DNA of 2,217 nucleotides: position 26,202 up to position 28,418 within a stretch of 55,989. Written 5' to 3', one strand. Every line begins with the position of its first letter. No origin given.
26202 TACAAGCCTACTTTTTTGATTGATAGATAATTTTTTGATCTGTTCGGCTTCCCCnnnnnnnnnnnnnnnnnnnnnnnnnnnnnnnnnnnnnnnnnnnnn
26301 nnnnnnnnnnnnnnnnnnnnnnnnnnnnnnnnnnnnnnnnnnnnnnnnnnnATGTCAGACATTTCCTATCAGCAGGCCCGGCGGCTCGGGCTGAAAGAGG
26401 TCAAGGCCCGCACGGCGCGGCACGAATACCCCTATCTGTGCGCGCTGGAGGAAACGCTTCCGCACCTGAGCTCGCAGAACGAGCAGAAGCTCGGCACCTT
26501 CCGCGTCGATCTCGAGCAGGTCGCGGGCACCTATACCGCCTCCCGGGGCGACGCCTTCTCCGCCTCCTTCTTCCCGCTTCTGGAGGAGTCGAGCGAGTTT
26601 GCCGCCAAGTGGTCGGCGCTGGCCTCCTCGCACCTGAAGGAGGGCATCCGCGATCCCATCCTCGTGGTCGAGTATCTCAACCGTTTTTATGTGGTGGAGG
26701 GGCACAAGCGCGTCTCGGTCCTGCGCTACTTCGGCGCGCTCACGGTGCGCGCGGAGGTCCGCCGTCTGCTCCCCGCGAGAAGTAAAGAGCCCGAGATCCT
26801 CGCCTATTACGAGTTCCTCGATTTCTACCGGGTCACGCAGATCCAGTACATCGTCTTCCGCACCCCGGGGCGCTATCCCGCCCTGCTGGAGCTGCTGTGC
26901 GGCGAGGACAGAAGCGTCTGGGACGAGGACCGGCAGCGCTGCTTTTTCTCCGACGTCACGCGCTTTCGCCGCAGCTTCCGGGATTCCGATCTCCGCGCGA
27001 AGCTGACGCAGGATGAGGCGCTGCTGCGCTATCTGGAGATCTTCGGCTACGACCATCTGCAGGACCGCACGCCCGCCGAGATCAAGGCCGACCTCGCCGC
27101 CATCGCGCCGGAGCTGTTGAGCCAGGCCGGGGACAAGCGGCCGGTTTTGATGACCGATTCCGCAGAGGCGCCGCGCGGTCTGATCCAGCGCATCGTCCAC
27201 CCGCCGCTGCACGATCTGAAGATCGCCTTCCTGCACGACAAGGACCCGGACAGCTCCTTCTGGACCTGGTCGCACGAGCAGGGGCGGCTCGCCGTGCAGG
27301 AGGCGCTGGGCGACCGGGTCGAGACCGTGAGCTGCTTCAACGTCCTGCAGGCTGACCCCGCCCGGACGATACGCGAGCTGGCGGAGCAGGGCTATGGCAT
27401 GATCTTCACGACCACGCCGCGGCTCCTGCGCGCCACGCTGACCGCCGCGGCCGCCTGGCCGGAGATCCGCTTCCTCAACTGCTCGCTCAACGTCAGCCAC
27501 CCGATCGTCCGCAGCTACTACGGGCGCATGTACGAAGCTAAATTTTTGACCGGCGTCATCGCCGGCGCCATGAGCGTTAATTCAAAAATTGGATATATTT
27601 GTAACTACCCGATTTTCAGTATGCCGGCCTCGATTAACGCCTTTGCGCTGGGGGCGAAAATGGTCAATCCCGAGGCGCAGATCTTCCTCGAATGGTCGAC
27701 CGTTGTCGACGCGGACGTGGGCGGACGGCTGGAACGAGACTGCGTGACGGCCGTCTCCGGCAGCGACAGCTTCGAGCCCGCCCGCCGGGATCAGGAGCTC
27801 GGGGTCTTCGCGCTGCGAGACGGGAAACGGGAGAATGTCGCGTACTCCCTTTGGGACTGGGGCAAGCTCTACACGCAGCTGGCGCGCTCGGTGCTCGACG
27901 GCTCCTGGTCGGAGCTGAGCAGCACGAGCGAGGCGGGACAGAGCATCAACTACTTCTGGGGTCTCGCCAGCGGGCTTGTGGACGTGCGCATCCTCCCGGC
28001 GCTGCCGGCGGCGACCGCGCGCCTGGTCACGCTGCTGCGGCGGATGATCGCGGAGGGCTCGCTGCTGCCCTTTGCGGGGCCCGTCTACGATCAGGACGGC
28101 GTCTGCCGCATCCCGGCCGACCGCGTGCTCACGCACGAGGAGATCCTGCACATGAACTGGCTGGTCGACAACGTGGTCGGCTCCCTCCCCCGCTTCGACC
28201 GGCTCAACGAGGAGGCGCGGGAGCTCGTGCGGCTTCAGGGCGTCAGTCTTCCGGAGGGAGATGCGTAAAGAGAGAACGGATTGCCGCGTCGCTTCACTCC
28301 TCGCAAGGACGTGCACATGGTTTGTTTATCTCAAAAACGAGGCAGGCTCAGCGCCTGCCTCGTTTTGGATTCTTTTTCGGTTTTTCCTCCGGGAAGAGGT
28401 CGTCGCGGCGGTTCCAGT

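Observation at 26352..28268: Signal-peptide-less ParB/sulfiredoxin-like domain fused to a BMP/PnrA-type ligand-binding domain, embedded in a sugar ABC cassette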

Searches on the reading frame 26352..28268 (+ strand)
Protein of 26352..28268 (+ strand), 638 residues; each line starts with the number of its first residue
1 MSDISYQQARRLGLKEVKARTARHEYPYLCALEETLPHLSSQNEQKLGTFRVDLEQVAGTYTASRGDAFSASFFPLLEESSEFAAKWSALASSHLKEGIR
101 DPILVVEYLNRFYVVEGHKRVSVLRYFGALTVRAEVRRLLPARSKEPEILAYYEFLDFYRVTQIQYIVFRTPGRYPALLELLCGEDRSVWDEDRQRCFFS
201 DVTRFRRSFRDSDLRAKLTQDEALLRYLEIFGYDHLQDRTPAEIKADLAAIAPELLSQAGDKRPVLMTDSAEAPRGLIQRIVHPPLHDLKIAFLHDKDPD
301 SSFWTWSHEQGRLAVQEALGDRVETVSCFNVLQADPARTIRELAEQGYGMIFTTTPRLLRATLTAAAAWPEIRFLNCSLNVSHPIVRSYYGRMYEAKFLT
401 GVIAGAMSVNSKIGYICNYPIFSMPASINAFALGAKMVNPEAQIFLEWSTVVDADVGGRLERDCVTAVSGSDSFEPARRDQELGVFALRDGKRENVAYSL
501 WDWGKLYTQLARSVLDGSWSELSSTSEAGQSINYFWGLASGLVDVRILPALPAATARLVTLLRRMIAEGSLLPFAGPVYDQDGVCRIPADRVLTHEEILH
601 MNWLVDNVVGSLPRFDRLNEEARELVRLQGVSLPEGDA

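Call 5: search_protein_families(library=pfam, proteins=[window:26352-28268:+], max_evalue=0.01)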
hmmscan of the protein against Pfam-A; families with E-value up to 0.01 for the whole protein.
window:26352-28268:+ (638 aa): 1 family
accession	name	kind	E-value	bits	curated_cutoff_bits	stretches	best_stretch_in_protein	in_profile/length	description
PF02608.20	Bmp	-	1.9e-21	76.8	24.1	1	291-450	4-165/301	ABC transporter substrate-binding protein PnrA-like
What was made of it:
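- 27216..28211 (+): Residues 289-620: BMP/PnrA-type (PBP type I) ligand-binding domain of the AtzT / Brucella-BMP subgroup, with a remodelled pocket. Pfam PF02608, E 1.9e-21 (call 5).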

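Call 7: search_protein_families(library=ncbifam, proteins=[window:26352-28268:+], max_evalue=1)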
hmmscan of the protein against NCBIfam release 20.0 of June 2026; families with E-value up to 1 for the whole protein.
window:26352-28268:+ (638 aa): 0 families

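Call 8: find_homologous_proteins(query=window:26352-28268:+)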
Query window:26352-28268:+ (638 aa): 4433 proteins with E <= 0.001 among 8000 candidates; the best 120 are listed.
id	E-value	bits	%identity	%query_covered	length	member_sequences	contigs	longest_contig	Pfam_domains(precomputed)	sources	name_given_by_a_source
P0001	0.0e+0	1346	93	100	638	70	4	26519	PF02608.21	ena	-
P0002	0.0e+0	1262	87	100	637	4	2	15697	PF02608.21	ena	-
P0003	0.0e+0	1255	86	100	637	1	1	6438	PF02608.21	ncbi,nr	ncbi:MAG: BMP family ABC transporter substrate-binding protein [Oscillospiraceae bacterium]|nr:BMP f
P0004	0.0e+0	1251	86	100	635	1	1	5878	PF02608.21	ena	-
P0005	0.0e+0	1245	86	100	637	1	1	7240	PF02608.21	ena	-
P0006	0.0e+0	1232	84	100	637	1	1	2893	PF02608.21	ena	-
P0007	0.0e+0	1222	84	100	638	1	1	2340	PF02608.21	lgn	-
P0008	0.0e+0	1038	95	75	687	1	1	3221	PF02608.21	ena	-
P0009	4.0e-284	962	66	99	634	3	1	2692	PF02608.21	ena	-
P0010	7.4e-281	951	66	99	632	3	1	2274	PF02608.21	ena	-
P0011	1.9e-280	950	66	100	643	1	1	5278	PF02608.21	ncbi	-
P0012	9.4e-280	948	66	99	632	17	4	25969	PF02608.21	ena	-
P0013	2.6e-276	936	66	99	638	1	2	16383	PF02608.21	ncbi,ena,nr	ncbi:MAG: BMP family ABC transporter substrate-binding protein [Oscillospiraceae bacterium]|nr:BMP f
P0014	1.1e-275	934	64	100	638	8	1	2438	PF02608.21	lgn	-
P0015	6.3e-272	922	65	99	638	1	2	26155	PF02608.21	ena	-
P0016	1.2e-271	921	63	100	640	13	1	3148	PF02608.21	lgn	-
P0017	7.0e-271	918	63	100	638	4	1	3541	PF02608.21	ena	-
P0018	6.5e-270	915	63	100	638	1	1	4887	PF02608.21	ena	-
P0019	1.1e-269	914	63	100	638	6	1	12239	PF02608.21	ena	-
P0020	3.4e-268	909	64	99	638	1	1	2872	PF02608.21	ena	-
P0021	3.6e-268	909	64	99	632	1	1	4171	PF02608.21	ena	-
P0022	2.8e-267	906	63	100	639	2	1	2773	PF02608.21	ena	-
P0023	1.1e-266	905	62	100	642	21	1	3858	PF02608.21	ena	-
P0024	1.2e-266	904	64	99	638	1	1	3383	PF02608.21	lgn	-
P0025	1.8e-266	904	64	99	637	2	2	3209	PF02608.21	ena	-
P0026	6.4e-266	902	63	99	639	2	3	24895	PF02608.21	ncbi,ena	-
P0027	7.3e-266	902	64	99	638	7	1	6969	PF02608.21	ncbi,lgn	-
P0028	1.0e-265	901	63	99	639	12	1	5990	PF02608.21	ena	-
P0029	3.3e-265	900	64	99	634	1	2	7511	PF02608.21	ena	-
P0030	4.7e-265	899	63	100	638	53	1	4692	PF02608.21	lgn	-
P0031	1.7e-264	897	62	100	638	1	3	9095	PF02608.21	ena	-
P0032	1.9e-264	897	63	100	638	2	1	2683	PF02608.21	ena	-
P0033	6.1e-264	895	63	99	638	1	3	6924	PF02608.21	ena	-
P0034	2.6e-263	893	62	100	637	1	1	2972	PF02608.21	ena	-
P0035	2.8e-263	893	63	99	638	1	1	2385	PF02608.21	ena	-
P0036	8.2e-263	892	63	99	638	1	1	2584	PF02608.21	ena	-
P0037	9.0e-263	892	63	99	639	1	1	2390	PF02608.21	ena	-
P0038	1.5e-262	891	63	99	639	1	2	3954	PF02608.21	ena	-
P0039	1.7e-262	891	63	100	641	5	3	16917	PF02608.21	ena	-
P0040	9.2e-262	888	63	99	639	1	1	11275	PF02608.21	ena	-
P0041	1.1e-261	888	63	99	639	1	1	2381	PF02608.21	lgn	-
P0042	1.1e-261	888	63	99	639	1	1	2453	PF02608.21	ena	-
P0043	1.4e-261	888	63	99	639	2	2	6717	PF02608.21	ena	-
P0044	1.6e-261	887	63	99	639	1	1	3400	PF02608.21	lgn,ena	-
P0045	1.7e-261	887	63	99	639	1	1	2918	PF02608.21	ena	-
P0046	2.2e-261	887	63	99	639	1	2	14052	PF02608.21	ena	-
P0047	2.4e-261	887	63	99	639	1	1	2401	PF02608.21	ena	-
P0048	2.5e-261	887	63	99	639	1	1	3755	PF02608.21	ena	-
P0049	2.5e-261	887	63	99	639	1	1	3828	PF02608.21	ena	-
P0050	2.6e-261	887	63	99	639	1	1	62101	PF02608.21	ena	-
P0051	2.7e-261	887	62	100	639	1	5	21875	PF02608.21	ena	-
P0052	3.0e-261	886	63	99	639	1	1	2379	PF02608.21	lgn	-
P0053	3.2e-261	886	63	99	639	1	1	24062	PF02608.21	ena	-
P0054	4.2e-261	886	63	99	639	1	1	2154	PF02608.21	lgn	-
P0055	6.1e-261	885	63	99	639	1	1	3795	PF02608.21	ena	-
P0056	6.1e-261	885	61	100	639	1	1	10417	PF02608.21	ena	-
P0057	7.2e-261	885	63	99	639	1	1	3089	PF02608.21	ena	-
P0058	8.1e-261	885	63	99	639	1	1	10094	PF02608.21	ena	-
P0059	1.0e-260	885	63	99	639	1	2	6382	PF02608.21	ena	-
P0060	1.1e-260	885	63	99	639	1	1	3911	PF02608.21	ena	-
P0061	1.1e-260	885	63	99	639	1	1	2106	PF02608.21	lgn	-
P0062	1.4e-260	884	63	99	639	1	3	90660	PF02608.21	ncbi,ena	-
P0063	1.5e-260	884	63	99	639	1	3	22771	PF02608.21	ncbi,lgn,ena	-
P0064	1.9e-260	884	63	99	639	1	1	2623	PF02608.21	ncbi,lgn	-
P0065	2.9e-260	883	63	99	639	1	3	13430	PF02608.21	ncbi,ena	-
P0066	3.0e-260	883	63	99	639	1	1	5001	PF02608.21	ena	-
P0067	3.1e-260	883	63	99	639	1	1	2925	PF02608.21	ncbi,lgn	-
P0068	3.4e-260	883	63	99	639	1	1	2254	PF02608.21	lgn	-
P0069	3.8e-260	883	61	99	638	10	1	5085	PF02608.21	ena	-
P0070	4.6e-260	883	63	99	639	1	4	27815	PF02608.21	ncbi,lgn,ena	-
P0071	5.1e-260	882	62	100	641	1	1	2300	PF02608.21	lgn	-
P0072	5.4e-260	882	63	99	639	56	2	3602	PF02608.21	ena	-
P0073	6.4e-260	882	63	99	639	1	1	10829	PF02608.21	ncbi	-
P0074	8.0e-260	882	64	100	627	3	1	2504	PF02608.21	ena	-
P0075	8.8e-260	882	63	99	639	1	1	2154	PF02608.21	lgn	-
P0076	1.2e-259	881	63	99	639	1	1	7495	PF02608.21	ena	-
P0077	1.3e-259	881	63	99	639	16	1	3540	PF02608.21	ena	-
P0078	3.7e-259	880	63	99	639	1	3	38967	PF02608.21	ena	-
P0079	4.2e-259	879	63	99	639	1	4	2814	PF02608.21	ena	-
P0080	1.2e-258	878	62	100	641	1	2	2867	PF02608.21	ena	-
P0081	1.7e-258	877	62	100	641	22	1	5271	PF02608.21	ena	-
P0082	4.0e-258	876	61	100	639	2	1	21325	PF02608.21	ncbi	-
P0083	5.6e-258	876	61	100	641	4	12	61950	PF02608.21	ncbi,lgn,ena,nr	ncbi:MAG: BMP family ABC transporter substrate-binding protein [Oscillospiraceae bacterium]|nr:BMP f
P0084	6.0e-258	876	62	100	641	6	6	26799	PF02608.21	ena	-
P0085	1.0e-257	875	61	100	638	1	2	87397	PF02608.21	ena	-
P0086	2.1e-257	874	63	99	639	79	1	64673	PF02608.21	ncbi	-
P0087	2.3e-257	874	61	99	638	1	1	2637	PF02608.21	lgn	-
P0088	4.4e-257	873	61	99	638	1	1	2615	PF02608.21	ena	-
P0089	5.0e-257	873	62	99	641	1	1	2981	PF02608.21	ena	-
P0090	6.0e-257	872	61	99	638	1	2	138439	PF02608.21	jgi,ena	-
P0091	8.3e-257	872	61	99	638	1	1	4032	PF02608.21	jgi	-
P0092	1.1e-256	871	61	99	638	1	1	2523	PF02608.21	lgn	-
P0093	1.2e-256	871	62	99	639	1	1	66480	PF02608.21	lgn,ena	-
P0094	1.3e-256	871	62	99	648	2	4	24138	PF02608.21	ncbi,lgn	-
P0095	1.6e-256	871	61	99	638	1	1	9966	PF02608.21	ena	-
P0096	1.6e-256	871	60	99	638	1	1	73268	PF02608.21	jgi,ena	-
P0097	2.2e-256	870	61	99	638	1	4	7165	PF02608.21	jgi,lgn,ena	-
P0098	3.0e-256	870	60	99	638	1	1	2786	PF02608.21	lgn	-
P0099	4.1e-256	870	61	99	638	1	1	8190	PF02608.21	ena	-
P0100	9.9e-256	868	60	99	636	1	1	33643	PF02608.21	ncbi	-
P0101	3.2e-255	867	61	99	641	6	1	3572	PF02608.21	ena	-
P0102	4.5e-255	866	61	99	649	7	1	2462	PF02608.21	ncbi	-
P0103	3.1e-254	863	62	100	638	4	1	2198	PF02608.21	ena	-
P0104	4.8e-254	863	61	99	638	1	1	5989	PF02608.21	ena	-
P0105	9.5e-252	855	62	99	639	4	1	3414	PF02608.21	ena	-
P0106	1.1e-250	852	61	99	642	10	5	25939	PF02608.21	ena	-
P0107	3.2e-249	847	59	99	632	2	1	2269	PF02608.21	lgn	-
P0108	9.0e-249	845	59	99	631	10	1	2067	PF02608.21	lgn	-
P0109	5.9e-248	843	62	99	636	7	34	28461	PF02608.21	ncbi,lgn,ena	-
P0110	1.4e-244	831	61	96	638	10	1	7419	PF02608.21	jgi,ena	-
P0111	2.7e-243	827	61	96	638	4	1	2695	PF02608.21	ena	-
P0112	5.5e-240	816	59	96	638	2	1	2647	PF02608.21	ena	-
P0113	1.3e-238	812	60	96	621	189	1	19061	PF02608.21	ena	-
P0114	6.2e-237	806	58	98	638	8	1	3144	PF02608.21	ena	-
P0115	3.4e-236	804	60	93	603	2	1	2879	PF02608.21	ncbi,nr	ncbi:MAG: BMP family ABC transporter substrate-binding protein, partial [Oscillospiraceae bacterium]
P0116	3.6e-236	804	59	96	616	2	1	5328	PF02608.21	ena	-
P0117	4.6e-231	787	58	96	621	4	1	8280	PF02608.21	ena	-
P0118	3.7e-227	774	56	99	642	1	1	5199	PF02608.21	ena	-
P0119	2.7e-220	751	54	100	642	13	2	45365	PF02608.21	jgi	jgi:basic membrane lipoprotein Med (substrate-binding protein (PBP1-ABC) superfamily)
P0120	7.7e-220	750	54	100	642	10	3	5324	PF02608.21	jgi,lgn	jgi:basic membrane lipoprotein Med (substrate-binding protein (PBP1-ABC) superfamily)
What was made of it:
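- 26352..28268 (+): Whole gene: 638-aa cytoplasmic ParB/Srx-BMP fusion protein (end includes the stop codon). 93% identical full-length homologues and thousands of relatives (call 8).
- More than 4,400 hits (call 8).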

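Call 12: search_solved_structures(query=A1, max_evalue=10, show_alignments=3)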
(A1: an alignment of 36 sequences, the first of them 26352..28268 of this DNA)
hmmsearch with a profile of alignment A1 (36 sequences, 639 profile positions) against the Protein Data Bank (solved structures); distinct sequences matched with E-value up to 10: 9.
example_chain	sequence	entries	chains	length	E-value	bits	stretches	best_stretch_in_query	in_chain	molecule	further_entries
6pi5_A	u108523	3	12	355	3.3e-49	171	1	287-615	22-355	Atrazine periplasmic binding protein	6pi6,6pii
3s99_A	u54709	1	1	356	5e-49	170.4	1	288-614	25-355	Basic membrane lipoprotein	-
7x0r_A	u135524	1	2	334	6.7e-10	41.2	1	306-488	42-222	Lbp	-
2hqb_A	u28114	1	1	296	1.4e-05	26.9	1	302-442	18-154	Transcriptional activator of comK gene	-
2fqw_A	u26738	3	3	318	0.00041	22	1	336-520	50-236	Membrane lipoprotein tmpC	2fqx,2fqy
9q1u_A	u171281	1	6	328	0.03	15.9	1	336-419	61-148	Basic membrane protein A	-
4wbf_A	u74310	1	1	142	0.38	12.2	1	176-258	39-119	Nucleoside diphosphate kinase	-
4s0m_A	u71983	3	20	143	0.39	12.2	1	176-258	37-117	Nucleoside diphosphate kinase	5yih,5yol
4w98_A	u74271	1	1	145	0.4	12.2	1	176-258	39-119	Nucleoside diphosphate kinase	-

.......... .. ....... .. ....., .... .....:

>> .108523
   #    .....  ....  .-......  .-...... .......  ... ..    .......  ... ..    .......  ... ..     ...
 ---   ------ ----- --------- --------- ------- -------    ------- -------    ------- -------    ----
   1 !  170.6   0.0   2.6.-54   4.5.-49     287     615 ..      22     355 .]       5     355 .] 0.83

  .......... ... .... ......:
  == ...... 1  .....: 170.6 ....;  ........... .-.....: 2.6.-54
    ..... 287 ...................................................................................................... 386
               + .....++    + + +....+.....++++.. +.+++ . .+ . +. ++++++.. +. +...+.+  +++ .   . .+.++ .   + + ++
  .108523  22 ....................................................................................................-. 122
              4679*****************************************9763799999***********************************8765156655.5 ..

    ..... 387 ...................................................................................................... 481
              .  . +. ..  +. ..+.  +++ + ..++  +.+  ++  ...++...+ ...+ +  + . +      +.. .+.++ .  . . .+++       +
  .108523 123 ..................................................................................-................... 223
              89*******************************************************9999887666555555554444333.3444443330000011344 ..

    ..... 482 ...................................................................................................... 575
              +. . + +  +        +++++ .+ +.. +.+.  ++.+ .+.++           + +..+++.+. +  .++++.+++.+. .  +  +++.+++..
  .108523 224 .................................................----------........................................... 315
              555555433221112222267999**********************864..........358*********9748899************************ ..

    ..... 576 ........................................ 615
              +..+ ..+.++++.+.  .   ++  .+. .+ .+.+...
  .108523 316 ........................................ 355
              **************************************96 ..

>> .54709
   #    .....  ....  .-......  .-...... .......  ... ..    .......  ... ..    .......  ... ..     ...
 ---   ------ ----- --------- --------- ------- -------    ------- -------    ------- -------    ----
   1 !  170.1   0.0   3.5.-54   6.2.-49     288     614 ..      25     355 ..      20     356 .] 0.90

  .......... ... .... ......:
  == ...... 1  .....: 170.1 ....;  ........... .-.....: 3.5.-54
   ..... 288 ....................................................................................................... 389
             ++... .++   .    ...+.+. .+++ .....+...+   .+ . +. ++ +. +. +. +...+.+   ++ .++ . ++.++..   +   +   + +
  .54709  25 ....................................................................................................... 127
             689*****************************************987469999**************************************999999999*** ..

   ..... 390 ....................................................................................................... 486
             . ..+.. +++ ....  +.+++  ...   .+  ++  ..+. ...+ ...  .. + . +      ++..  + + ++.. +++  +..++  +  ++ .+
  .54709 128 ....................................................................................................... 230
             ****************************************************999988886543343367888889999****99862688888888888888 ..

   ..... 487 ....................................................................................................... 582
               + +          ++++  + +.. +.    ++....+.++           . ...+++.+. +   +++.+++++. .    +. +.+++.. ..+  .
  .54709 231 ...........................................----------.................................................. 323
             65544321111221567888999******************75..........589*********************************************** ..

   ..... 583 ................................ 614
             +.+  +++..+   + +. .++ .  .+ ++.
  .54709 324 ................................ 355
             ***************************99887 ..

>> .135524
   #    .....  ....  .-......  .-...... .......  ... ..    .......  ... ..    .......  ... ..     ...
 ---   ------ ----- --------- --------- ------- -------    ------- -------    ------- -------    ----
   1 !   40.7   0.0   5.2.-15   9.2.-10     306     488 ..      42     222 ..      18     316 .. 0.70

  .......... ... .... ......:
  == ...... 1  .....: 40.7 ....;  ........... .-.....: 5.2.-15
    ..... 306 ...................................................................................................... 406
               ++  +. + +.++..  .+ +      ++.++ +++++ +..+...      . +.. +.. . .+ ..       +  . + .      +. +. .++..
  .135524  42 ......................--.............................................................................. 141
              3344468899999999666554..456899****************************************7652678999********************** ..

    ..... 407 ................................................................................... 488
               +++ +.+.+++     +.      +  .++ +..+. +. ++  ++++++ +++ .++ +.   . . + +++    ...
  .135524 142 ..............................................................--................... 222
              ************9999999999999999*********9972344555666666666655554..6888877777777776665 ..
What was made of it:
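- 27216..28211 (+): PDB profile hits 6pi5 and 3s99, E ~4e-49, over 287-615 (call 12).
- On BMP/PnrA family ABC-transporter substrate-binding lipoproteins (PF02608): PDB profile E ~4e-49 over residues 287-615 (call 12).
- Checked: A family profile matches AtzT and Brucella BMP over residues 287-615 (E ~4e-49, call 12).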

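Call 13: find_encoding_contigs(protein=P0090, flank=8000, max_places=3)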
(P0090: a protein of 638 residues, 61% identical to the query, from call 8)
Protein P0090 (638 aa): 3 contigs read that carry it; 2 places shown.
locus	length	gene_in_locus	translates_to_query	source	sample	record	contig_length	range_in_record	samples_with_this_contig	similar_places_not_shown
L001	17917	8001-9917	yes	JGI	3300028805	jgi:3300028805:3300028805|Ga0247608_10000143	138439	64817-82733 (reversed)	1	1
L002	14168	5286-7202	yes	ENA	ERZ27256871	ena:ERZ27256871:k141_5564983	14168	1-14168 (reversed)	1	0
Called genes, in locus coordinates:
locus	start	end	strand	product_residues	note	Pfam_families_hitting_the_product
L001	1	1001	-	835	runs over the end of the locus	PF00005:ABC_tran (faint), PF02463:SMC_N (faint), PF06745:ATPase (faint), PF20703:nSTAND1 (faint), PF13304:AAA_21 (faint), PF17755:UvrA_DNA-bind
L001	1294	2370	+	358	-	PF00753:Lactamase_B (faint), PF13483:Lactamase_B_3, PF12706:Lactamase_B_2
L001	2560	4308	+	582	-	-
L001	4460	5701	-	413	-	-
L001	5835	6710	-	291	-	PF14525:AraC_binding_2 (weak), PF00165:HTH_AraC (faint), PF12833:HTH_18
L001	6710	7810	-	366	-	PF00005:ABC_tran, PF02463:SMC_N (weak), PF03215:Rad17 (weak), PF13304:AAA_21 (faint), PF17912:OB_MalK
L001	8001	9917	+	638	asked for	PF02608:Bmp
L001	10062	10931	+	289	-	PF11449:ArsP_2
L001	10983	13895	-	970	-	PF00563:EAL, PF00989:PAS (faint), PF08448:PAS_4 (faint), PF00990:GGDEF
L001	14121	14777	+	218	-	PF01427:Peptidase_M15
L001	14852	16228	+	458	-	PF00291:PALP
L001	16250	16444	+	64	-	-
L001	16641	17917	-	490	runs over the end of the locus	PF05598:DUF772, PF01609:DDE_Tnp_1, PF13751:DDE_Tnp_1_6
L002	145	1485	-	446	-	PF00990:GGDEF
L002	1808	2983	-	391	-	-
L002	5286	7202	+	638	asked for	PF02608:Bmp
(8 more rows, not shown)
